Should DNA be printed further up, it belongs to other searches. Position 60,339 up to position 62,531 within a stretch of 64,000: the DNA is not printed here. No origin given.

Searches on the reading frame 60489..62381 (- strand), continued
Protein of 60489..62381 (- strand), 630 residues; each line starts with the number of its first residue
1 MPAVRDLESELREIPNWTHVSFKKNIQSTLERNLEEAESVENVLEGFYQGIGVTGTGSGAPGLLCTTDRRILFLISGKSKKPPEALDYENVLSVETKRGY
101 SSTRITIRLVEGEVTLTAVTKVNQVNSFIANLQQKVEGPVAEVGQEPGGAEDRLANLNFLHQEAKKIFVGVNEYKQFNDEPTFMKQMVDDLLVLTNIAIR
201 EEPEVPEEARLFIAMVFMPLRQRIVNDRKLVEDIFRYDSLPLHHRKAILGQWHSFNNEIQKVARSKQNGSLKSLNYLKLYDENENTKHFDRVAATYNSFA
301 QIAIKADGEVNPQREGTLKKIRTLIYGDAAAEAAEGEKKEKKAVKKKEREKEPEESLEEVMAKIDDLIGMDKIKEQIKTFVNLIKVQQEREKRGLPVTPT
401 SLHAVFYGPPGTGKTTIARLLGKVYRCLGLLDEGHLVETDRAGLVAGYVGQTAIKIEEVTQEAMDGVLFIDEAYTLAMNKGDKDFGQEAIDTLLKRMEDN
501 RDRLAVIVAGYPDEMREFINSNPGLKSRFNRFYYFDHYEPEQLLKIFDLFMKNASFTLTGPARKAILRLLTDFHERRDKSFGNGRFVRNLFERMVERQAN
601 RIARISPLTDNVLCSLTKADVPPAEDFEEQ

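Call 14: find_encoding_contigs(protein=P0010, flank=10000, max_places=2)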
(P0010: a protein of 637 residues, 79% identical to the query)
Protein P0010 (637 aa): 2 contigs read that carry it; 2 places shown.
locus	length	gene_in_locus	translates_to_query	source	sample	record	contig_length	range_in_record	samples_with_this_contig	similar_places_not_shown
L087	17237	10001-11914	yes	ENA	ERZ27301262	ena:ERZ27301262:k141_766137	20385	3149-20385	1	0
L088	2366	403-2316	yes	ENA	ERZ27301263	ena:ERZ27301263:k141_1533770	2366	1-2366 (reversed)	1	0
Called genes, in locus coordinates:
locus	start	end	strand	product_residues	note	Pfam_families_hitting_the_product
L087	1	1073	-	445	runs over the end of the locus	PF09861:Lar_N, PF21113:LarA_C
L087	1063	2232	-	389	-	PF02239:Cytochrom_D1 (faint)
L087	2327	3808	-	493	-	PF06202:GDE_C (weak), PF22422:MGH1-like_GH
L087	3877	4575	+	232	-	PF00226:DnaJ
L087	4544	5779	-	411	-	PF00753:Lactamase_B, PF19583:ODP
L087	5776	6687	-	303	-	PF00056:Ldh_1_N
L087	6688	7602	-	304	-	PF00056:Ldh_1_N, PF02254:TrkA_N (faint), PF02866:Ldh_1_C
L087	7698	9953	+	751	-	PF07690:MFS_1 (weak)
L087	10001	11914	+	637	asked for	PF00004:AAA, PF17866:AAA_lid_6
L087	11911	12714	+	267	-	PF00106:adh_short, PF01370:Epimerase (weak), PF08659:KR, PF13460:NAD_binding_10, PF13561:adh_short_C2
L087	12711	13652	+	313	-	PF09297:Zn_ribbon_NUD, PF00293:NUDIX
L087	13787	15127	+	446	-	PF00232:Glyco_hydro_1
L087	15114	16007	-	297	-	PF00535:Glycos_transf_2, PF10111:Glyco_tranf_2_2, PF13641:Glyco_tranf_2_3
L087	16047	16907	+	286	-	PF00892:EamA (weak)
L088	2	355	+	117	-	?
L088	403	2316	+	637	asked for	PF00004:AAA, PF17866:AAA_lid_6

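Call 16: find_encoding_contigs(protein=P0024, flank=10000, max_places=1)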
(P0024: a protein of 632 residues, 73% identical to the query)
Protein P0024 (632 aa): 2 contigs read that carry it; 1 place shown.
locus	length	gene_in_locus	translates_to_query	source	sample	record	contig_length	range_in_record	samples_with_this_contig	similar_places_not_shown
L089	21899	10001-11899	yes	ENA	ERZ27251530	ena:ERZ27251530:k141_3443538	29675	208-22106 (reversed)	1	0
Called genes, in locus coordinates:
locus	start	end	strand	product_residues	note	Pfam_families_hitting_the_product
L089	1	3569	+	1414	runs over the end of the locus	PF01869:BcrAD_BadFG, PF09989:DUF2229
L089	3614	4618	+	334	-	PF03372:Exo_endo_phos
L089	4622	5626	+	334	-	PF21948:LplA-B_cat, PF03099:BPL_LplA_LipB (weak)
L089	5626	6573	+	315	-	PF00248:Aldo_ket_red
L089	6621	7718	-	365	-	PF01820:Dala_Dala_lig_N, PF07478:Dala_Dala_lig_C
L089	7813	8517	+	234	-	PF01048:PNP_UDP_1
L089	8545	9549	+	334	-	PF00248:Aldo_ket_red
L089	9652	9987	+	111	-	-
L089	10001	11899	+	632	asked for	PF14470:bPH_3 (weak), PF05496:RuvB_N (faint), PF00004:AAA, PF17866:AAA_lid_6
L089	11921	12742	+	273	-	PF00106:adh_short, PF08659:KR, PF01370:Epimerase (faint), PF13561:adh_short_C2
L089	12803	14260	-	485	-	PF22422:MGH1-like_GH, PF01204:Trehalase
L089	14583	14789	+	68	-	PF00072:Response_reg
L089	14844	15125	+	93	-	PF02686:GatC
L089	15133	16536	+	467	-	PF01425:Amidase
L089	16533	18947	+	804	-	PF02934:GatB_N, PF02637:GatB_Yqey, PF00710:Asparaginase, PF17763:Asparaginase_C (weak)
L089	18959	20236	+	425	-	PF01336:tRNA_anti-codon, PF00152:tRNA-synt_2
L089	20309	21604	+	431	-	PF00933:Glyco_hydro_3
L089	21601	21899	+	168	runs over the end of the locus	?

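Call 17: find_encoding_contigs(protein=P0032, flank=10000, max_places=1)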
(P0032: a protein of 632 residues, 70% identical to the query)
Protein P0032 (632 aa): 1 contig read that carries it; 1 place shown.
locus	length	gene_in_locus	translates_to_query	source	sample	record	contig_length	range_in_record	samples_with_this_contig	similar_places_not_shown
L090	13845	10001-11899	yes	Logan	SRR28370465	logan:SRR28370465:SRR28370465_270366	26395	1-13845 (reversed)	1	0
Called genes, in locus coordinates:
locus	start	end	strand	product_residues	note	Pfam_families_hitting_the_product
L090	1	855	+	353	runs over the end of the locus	PF01266:DAO (faint), PF01494:FAD_binding_3 (weak)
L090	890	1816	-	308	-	PF00294:PfkB, PF08543:Phos_pyr_kin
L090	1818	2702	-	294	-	-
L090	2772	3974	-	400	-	PF00571:CBS (faint), PF07228:SpoIIE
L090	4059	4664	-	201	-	PF01195:Pept_tRNA_hydro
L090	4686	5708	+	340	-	PF03372:Exo_endo_phos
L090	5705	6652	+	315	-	PF21948:LplA-B_cat, PF03099:BPL_LplA_LipB (faint)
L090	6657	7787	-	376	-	PF01820:Dala_Dala_lig_N, PF02222:ATP-grasp, PF07478:Dala_Dala_lig_C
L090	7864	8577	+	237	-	PF01048:PNP_UDP_1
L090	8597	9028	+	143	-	-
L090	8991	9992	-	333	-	PF00892:EamA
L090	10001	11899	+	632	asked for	PF14470:bPH_3 (faint), PF00004:AAA, PF17866:AAA_lid_6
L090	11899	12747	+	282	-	PF00106:adh_short, PF01370:Epimerase (weak), PF08659:KR, PF13561:adh_short_C2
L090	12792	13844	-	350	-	?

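Call 40: search_protein_families(library=pfam, proteins=[L006:11914-13572:+, L007:5663-7330:+, L009:10119-11777:+, L006:8267-9964:+, L008:8263-9927:+, L009:6545-8080:+, L012:11985-12962:+, L012:9295-9981:+, L014:2745-4238:-, L011:8980-9768:-], max_evalue=0.001)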
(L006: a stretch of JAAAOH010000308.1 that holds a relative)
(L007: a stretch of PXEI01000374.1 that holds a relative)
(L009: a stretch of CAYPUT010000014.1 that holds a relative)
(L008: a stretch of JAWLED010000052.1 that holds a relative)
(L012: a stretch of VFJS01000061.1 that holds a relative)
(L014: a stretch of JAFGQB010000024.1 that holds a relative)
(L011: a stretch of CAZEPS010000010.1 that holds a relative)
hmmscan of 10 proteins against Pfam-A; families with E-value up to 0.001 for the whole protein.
L006:11914-13572:+ (552 aa): 2 families
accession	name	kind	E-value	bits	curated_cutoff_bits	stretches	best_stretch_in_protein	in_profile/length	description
PF00211.25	Guanylate_cyc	-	5.7e-24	85.1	21.9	1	297-470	8-175/183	Adenylate and Guanylate cyclase catalytic domain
PF00672.30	HAMP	-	3.6e-10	40.4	25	1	192-244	1-52/53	HAMP domain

L007:5663-7330:+ (555 aa): 2 families
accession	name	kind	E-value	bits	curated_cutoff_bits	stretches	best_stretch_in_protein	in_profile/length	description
PF03313.21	SDH_alpha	-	1.8e-76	257.7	26.4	1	249-545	6-260/260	Serine dehydratase alpha chain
PF03315.21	SDH_beta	-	2.2e-46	158.4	26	1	23-207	1-154/155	Serine dehydratase beta chain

L009:10119-11777:+ (552 aa): 2 families
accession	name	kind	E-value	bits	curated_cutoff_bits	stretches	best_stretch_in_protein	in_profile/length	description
PF00211.25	Guanylate_cyc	-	4.5e-22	79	21.9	1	298-470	9-175/183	Adenylate and Guanylate cyclase catalytic domain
PF00672.30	HAMP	-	1.9e-10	41.3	25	1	193-243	2-51/53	HAMP domain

L006:8267-9964:+ (565 aa): 8 families
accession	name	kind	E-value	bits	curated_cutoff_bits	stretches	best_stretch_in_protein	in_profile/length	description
PF13614.12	AAA_31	-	1.2e-15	58.4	27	1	6-153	2-153/177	AAA domain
PF01656.29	CbiA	-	4.9e-15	56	25.4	1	8-254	1-68/125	CobQ/CobB/MinD/ParA nucleotide binding domain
PF10609.15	ParA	-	1.7e-12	47.7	27.1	1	5-151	3-147/246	NUBPL iron-transfer P-loop NTPase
PF09140.17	MipZ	-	2.4e-09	37.3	20.7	1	8-130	3-113/262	ATPase MipZ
PF02374.21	ArsA_ATPase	-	5.2e-07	29.6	24.3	1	10-54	5-49/305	Anion-transporting ATPase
PF06564.18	CBP_BcsQ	-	6.2e-07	29.6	21.3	1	9-156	5-154/234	Cellulose biosynthesis protein BcsQ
PF00142.24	Fer4_NifH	-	7.8e-05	22.7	25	1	12-52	6-47/271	4Fe-4S iron sulfur cluster binding proteins, NifH/frxC family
PF13481.12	AAA_25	-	0.00025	21.2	27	1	5-123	32-150/195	AAA domain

L008:8263-9927:+ (554 aa): 8 families
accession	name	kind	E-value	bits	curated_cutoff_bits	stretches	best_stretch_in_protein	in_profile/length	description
PF13614.12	AAA_31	-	1.1e-15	58.4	27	1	11-156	4-153/177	AAA domain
PF01656.29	CbiA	-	5.5e-15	55.9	25.4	1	11-256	1-54/125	CobQ/CobB/MinD/ParA nucleotide binding domain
PF10609.15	ParA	-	2.1e-12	47.5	27.1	1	7-156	2-149/246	NUBPL iron-transfer P-loop NTPase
PF09140.17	MipZ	-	9.7e-09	35.3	20.7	1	9-133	1-113/262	ATPase MipZ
PF06564.18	CBP_BcsQ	-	3.9e-07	30.3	21.3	1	11-159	4-154/234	Cellulose biosynthesis protein BcsQ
PF02374.21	ArsA_ATPase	-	7.2e-07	29.1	24.3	1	13-57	5-49/305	Anion-transporting ATPase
PF00142.24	Fer4_NifH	-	0.00018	21.5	25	1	15-55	6-46/271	4Fe-4S iron sulfur cluster binding proteins, NifH/frxC family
PF13481.12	AAA_25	-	0.00054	20.1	27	0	8-42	32-65/195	AAA domain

L009:6545-8080:+ (511 aa): 8 families
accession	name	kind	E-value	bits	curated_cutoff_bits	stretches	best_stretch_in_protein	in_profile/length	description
PF01656.29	CbiA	-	9.3e-14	51.9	25.4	1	9-290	1-54/125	CobQ/CobB/MinD/ParA nucleotide binding domain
PF13614.12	AAA_31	-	6.5e-12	46.2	27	1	7-55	2-50/177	AAA domain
PF10609.15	ParA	-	8.3e-12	45.5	27.1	1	7-44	4-41/246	NUBPL iron-transfer P-loop NTPase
PF09140.17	MipZ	-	9.1e-07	28.9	20.7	1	8-117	2-109/262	ATPase MipZ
PF02374.21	ArsA_ATPase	-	1.5e-05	24.8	24.3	1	13-55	7-49/305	Anion-transporting ATPase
PF00142.24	Fer4_NifH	-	0.00013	22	25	1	13-48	6-41/271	4Fe-4S iron sulfur cluster binding proteins, NifH/frxC family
PF06564.18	CBP_BcsQ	-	0.00029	20.9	21.3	0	8-144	3-151/234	Cellulose biosynthesis protein BcsQ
PF03308.22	MeaB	-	0.00029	20.4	23.1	1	5-48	32-74/273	Methylmalonyl Co-A mutase-associated GTPase MeaB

L012:11985-12962:+ (325 aa): 1 family
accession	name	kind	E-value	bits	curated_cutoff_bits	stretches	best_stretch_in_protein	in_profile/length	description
PF13200.12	DUF4015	-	8.3e-37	127.4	27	1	142-311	130-313/313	Putative glycosyl hydrolase domain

L012:9295-9981:+ (228 aa): 0 families

L014:2745-4238:- (497 aa): 3 families
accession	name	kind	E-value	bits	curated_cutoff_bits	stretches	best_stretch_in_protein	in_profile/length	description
PF02518.31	HATPase_c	-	4e-25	88.9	26.4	1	241-356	2-109/111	Histidine kinase-, DNA gyrase B-, and HSP90-like ATPase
PF00072.30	Response_reg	-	1.1e-14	55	30.2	1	378-494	1-111/111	Response regulator receiver domain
PF00512.31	HisKA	-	5e-11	42.9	26.9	1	137-197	3-62/66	His Kinase A (phospho-acceptor) domain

L011:8980-9768:- (262 aa): 2 families
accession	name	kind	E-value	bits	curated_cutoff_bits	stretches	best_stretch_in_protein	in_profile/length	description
PF03009.23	GDPD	-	1.3e-52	179.8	23.6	1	12-243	1-244/244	Glycerophosphoryl diester phosphodiesterase family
PF13653.12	GDPD_2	-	0.0007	20.4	27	0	213-241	1-29/30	Glycerophosphoryl diester phosphodiesterase family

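Call 41: search_protein_families(library=pfam, alignment_id=A1, max_evalue=1)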
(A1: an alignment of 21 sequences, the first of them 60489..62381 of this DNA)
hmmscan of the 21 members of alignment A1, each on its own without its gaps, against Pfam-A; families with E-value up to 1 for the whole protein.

A. member 1, window:60489-62381:- (630 aa): 21 families
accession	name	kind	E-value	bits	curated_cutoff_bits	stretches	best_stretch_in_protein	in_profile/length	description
PF00004.35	AAA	-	5.8e-18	66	21.2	1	405-535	2-129/131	ATPase family associated with various cellular activities (AAA)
PF17866.7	AAA_lid_6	-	9e-18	64.5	24.3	1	562-621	3-60/60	AAA lid domain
PF14470.12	bPH_3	-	7.4e-07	30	23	1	41-130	8-91/95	Bacterial PH domain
PF13401.12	AAA_22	-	3e-05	24.8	27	1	403-423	7-27/130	AAA domain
PF05496.18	RuvB_N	-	4.4e-05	23.7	27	1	363-427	5-59/159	Holliday junction DNA helicase RuvB P-loop domain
PF01078.27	Mg_chelatase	-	0.00025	20.9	20.3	1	387-424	7-45/207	Magnesium chelatase, subunit ChlI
PF13238.12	AAA_18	-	0.0034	18.3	29.4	1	407-443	4-44/128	AAA domain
PF00910.28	RNA_helicase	-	0.0091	16.9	21.5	1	405-463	2-62/105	RNA helicase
PF21773.2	ODAD1_CC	-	0.01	15.4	27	1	332-381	131-180/287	ODAD1 central coiled coil region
PF13521.12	AAA_28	-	0.011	16.5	27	1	405-424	3-22/164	AAA domain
PF13245.12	AAA_19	-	0.023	15.3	25.1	1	405-478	15-70/134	AAA domain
PF20720.3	nSTAND3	-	0.038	14.1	27.2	1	404-426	20-42/155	Novel STAND NTPase 3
PF19263.5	DUF5906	-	0.058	14.5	27.6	1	406-425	1-22/114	Family of unknown function (DUF5906)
PF13479.12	AAA_24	-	0.059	13.6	27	1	403-424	4-25/195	AAA domain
PF13604.12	AAA_30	-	0.062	13.5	27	1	403-430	20-47/191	AAA domain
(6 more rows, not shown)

B. families by the number of members that match (of 21 scanned): 49 families (the first 25 are shown)
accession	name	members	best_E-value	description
PF00004.35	AAA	21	3.8e-19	ATPase family associated with various cellular activities (AAA)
PF17866.7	AAA_lid_6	21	2.2e-18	AAA lid domain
PF13401.12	AAA_22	21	4.8e-06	AAA domain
PF05496.18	RuvB_N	21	1.5e-05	Holliday junction DNA helicase RuvB P-loop domain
PF01078.27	Mg_chelatase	21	1.5e-05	Magnesium chelatase, subunit ChlI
PF00910.28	RNA_helicase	21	5.9e-05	RNA helicase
PF13238.12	AAA_18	21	0.00031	AAA domain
PF13521.12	AAA_28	21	0.0029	AAA domain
PF07728.20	AAA_5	21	0.0038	AAA domain (dynein-related subfamily)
PF14470.12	bPH_3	20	1.7e-07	Bacterial PH domain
PF20720.3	nSTAND3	20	0.0013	Novel STAND NTPase 3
PF13191.12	AAA_16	20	0.024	AAA ATPase domain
PF13604.12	AAA_30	19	0.0011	AAA domain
PF13245.12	AAA_19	19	0.0012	AAA domain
PF13479.12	AAA_24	19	0.027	AAA domain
PF05099.18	TerB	2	0.096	Tellurite resistance protein TerB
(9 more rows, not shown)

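Call 60: find_encoding_contigs(protein=P0014, flank=8000, max_places=1)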
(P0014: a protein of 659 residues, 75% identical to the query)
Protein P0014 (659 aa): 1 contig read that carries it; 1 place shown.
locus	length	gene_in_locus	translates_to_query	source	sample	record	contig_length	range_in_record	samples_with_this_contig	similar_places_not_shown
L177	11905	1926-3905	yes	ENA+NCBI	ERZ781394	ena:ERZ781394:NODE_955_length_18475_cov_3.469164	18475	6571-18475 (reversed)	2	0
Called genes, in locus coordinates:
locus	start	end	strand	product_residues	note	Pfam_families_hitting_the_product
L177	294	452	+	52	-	-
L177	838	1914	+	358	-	PF13495:Phage_int_SAM_4, PF00589:Phage_integrase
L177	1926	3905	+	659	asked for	PF14470:bPH_3 (weak), PF00004:AAA, PF17866:AAA_lid_6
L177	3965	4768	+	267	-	PF00106:adh_short, PF01370:Epimerase (weak), PF08659:KR, PF13460:NAD_binding_10 (weak), PF13561:adh_short_C2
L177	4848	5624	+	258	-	PF09297:Zn_ribbon_NUD, PF00293:NUDIX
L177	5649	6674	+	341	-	PF00294:PfkB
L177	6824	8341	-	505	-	PF00144:Beta-lactamase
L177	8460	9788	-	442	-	PF03572:Peptidase_S41 (faint)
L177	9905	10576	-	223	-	PF14329:DUF4386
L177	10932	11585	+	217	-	PF00440:TetR_N, PF02909:TetR_C_1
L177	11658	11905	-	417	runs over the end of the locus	PF00202:Aminotran_3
